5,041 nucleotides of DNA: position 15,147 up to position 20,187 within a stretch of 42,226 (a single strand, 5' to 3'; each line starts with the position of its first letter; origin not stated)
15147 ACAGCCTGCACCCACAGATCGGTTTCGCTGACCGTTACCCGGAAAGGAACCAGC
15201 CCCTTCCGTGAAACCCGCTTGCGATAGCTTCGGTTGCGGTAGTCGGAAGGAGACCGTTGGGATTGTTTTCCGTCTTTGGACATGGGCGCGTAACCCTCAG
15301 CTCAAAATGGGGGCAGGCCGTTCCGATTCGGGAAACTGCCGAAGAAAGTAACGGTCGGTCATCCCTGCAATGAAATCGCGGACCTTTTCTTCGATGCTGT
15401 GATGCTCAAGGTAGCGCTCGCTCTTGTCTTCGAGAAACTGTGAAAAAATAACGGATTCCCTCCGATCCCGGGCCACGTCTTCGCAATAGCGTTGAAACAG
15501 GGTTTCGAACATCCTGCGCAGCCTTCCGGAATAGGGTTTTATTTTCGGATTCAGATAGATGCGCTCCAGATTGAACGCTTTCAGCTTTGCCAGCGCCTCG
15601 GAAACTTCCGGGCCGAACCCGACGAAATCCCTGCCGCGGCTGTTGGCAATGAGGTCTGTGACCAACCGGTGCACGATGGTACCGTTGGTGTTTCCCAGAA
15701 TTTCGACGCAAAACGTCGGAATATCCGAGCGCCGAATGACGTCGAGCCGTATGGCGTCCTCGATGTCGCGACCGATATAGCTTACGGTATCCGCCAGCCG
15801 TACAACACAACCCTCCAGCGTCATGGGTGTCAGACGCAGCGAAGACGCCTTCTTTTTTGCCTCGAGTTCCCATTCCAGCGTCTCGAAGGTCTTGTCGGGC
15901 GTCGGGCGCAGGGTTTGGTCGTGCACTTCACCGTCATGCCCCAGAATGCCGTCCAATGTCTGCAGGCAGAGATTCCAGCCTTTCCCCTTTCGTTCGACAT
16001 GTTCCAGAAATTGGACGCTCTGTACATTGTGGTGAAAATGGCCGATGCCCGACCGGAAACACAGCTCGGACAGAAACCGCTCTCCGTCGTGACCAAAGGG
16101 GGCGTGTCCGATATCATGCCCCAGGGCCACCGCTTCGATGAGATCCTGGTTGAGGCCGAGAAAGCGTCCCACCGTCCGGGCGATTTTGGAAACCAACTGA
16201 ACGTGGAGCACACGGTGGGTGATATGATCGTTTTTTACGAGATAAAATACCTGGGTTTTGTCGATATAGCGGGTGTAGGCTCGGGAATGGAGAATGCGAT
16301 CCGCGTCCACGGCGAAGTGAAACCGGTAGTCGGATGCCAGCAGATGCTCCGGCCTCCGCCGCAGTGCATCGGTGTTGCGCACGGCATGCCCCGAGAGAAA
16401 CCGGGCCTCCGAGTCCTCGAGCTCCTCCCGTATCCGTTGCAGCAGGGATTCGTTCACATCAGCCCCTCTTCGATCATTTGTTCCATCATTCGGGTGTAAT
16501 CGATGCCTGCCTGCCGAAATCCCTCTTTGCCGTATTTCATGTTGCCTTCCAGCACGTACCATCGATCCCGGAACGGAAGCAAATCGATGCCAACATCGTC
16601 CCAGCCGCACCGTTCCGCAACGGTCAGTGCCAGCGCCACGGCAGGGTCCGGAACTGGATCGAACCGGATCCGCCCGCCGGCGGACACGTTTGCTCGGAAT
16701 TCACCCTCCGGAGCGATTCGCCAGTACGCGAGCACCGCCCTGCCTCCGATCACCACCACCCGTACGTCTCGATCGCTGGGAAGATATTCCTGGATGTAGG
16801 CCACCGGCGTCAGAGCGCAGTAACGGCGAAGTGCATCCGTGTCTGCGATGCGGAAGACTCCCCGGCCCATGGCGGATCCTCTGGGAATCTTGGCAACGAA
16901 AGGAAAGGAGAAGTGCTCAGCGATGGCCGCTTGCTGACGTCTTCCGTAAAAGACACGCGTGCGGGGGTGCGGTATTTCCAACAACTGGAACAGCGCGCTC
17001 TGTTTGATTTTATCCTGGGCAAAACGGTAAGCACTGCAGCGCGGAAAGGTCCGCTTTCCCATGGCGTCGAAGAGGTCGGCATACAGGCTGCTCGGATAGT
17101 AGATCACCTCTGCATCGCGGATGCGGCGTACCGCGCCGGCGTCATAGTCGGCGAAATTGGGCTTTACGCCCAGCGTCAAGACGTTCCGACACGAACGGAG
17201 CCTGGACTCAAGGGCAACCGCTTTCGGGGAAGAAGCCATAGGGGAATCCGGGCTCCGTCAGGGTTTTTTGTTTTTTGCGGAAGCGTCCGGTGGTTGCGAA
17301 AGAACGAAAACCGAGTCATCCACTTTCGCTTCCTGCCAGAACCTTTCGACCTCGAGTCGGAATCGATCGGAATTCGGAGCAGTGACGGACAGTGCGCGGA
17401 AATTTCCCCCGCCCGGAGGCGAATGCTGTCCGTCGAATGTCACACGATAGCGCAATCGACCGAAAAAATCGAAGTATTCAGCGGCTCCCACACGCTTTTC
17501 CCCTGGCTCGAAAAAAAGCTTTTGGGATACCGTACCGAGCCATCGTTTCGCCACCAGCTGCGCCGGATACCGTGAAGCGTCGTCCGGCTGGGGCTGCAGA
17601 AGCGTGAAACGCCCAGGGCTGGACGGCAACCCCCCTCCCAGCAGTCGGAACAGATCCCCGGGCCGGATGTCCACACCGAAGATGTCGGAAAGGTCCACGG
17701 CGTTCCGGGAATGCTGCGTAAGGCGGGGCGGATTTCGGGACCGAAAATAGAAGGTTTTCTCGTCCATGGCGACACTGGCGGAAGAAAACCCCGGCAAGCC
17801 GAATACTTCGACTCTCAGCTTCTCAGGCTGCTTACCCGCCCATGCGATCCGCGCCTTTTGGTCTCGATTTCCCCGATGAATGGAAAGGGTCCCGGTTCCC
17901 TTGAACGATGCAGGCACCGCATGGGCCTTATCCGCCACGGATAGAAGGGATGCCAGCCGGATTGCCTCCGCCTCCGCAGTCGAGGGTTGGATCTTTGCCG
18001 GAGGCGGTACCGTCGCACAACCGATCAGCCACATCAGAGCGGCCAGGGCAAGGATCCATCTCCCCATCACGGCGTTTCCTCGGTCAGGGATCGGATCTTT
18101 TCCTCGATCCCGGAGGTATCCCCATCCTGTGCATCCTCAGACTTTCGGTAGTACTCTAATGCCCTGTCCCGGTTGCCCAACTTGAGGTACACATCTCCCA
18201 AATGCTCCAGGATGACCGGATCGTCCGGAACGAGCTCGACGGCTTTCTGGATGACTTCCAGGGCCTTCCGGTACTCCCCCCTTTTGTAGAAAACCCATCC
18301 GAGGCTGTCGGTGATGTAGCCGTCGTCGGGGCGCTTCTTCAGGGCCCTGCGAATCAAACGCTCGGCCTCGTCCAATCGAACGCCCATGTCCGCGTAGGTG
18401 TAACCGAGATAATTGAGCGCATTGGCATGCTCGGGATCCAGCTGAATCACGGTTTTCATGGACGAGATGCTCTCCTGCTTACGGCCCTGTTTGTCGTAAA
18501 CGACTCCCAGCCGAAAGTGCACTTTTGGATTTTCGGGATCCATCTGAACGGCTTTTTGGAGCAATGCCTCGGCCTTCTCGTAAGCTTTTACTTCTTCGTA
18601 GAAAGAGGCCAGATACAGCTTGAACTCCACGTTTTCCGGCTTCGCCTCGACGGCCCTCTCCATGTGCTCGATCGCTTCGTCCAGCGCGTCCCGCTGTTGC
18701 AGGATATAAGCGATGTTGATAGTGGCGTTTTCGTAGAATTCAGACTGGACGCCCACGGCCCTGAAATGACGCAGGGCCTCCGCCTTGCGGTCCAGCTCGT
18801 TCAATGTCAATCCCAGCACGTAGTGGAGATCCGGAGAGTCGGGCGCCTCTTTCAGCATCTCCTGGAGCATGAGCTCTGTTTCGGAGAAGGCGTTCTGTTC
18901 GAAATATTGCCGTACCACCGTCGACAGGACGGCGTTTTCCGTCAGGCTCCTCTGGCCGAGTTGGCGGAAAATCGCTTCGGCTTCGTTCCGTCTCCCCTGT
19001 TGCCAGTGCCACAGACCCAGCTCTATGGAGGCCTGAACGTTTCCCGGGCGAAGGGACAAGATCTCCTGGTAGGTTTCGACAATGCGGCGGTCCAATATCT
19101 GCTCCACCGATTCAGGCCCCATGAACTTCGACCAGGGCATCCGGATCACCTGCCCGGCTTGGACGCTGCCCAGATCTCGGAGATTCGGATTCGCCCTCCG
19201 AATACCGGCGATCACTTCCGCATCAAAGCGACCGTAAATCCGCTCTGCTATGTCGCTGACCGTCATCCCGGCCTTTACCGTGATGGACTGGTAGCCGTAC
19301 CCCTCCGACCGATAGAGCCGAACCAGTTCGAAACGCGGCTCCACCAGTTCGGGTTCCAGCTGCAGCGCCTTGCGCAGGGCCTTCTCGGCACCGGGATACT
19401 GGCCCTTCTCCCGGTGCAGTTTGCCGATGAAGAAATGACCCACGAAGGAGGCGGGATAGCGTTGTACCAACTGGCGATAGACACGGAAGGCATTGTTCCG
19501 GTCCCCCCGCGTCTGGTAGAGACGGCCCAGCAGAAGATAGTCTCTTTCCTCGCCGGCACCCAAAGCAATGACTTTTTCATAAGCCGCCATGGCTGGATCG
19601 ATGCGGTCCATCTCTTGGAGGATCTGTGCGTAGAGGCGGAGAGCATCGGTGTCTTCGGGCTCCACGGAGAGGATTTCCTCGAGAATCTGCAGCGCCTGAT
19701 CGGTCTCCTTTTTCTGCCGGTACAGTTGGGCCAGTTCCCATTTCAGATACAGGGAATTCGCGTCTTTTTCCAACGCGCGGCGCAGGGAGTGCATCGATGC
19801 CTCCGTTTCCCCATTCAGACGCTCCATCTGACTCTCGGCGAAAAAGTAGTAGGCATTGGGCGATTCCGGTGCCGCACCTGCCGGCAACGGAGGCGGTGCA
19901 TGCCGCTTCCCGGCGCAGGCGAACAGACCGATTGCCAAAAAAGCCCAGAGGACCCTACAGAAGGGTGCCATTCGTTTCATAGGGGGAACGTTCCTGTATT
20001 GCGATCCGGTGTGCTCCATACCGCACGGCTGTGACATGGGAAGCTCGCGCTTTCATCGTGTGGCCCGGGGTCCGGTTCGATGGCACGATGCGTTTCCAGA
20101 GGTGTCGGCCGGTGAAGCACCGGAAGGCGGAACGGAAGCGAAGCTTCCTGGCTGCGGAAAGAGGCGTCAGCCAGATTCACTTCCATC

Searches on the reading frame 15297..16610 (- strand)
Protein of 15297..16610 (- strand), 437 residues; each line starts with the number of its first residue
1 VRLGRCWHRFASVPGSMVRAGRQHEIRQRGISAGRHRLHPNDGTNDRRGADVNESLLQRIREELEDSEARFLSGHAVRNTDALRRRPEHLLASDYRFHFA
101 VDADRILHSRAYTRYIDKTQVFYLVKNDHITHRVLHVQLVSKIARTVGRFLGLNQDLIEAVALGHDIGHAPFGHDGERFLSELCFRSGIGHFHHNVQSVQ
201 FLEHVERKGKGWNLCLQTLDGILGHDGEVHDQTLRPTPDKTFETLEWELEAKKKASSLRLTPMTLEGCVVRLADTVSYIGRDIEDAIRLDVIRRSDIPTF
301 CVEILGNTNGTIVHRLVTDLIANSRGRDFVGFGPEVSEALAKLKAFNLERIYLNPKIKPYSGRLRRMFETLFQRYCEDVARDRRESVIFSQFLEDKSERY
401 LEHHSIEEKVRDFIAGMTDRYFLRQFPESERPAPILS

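Call 54: search_protein_families(library=pfam, proteins=[window:15297-16610:-], max_evalue=0.0001)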
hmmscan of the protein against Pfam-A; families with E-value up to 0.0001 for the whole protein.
window:15297-16610:- (437 aa): 2 families
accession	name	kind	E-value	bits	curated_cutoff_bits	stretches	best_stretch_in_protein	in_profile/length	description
PF13286.11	HD_assoc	-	1.9e-11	44.8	22.2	1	330-426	1-89/91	Phosphohydrolase-associated domain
PF01966.28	HD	-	1.2e-09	38.9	22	1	136-277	4-114/116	HD domain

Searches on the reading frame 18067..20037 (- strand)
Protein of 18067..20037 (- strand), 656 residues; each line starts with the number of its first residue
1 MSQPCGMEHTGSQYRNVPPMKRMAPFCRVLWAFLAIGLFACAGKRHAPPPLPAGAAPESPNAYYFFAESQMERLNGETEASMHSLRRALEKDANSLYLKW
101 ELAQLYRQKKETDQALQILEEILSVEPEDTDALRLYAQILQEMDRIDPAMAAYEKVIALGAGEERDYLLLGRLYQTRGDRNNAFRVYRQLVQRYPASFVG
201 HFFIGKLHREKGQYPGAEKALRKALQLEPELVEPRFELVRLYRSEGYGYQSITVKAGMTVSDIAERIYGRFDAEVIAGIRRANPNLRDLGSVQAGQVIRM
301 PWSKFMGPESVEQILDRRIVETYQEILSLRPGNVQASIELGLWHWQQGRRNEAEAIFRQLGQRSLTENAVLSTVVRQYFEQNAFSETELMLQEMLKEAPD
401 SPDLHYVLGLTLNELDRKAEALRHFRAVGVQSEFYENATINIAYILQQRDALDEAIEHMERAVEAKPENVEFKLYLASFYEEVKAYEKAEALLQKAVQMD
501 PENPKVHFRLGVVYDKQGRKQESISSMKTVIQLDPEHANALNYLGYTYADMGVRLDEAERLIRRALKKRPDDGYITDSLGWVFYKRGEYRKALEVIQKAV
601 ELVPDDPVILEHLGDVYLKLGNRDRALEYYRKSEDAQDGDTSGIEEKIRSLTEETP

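Call 54: search_protein_families(library=pfam, proteins=[window:18067-20037:-], max_evalue=0.0001)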
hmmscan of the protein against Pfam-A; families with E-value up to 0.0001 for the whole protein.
window:18067-20037:- (656 aa): 36 families (the best 25 are shown)
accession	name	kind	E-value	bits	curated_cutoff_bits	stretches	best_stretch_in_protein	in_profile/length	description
PF07719.23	TPR_2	-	3.6e-52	170.6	27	2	504-537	1-34/34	Tetratricopeptide repeat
PF14559.12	TPR_19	-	5e-49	164.9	25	5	450-507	5-62/68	Tetratricopeptide repeat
PF13181.12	TPR_8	-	2.9e-44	145.9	25.7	0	505-537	2-34/34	Tetratricopeptide repeat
PF13432.12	TPR_16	-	1.2e-42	144.4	32.7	3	447-504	9-65/65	Tetratricopeptide repeat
PF00515.34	TPR_1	-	5.1e-42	140.5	27.8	0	579-606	7-34/34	Tetratricopeptide repeat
PF13428.12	TPR_14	-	6.4e-41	135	23.5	1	100-139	5-44/44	Tetratricopeptide repeat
PF13414.12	TPR_11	-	1.5e-35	121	26.8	2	582-621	3-42/42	TPR repeat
PF13431.12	TPR_17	-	3.5e-35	117.7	24.4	0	492-523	1-32/34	Tetratricopeptide repeat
PF13424.12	TPR_12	-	2e-30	105.2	30.1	1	582-636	12-74/77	Tetratricopeptide repeat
PF13176.12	TPR_7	-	4.3e-29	98.5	27.9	0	610-639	2-33/36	Tetratricopeptide repeat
PF12895.13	ANAPC3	-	1.4e-27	96.2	27.2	2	88-155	18-81/82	Anaphase-promoting complex, cyclosome, subunit 3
PF13174.12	TPR_6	-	5.6e-27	93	26.3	0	167-197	3-33/33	Tetratricopeptide repeat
PF23914.1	TPR_CcmH_CycH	-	3.4e-25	89.2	42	2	450-536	64-153/158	Cytochrome c-type biogenesis protein H TPR domain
PF13374.12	TPR_10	-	6.1e-23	80.5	27.5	0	340-359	8-27/42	Tetratricopeptide repeat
PF13429.12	TPR_15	-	1.2e-22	81.1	26.2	1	556-640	163-247/280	Tetratricopeptide repeat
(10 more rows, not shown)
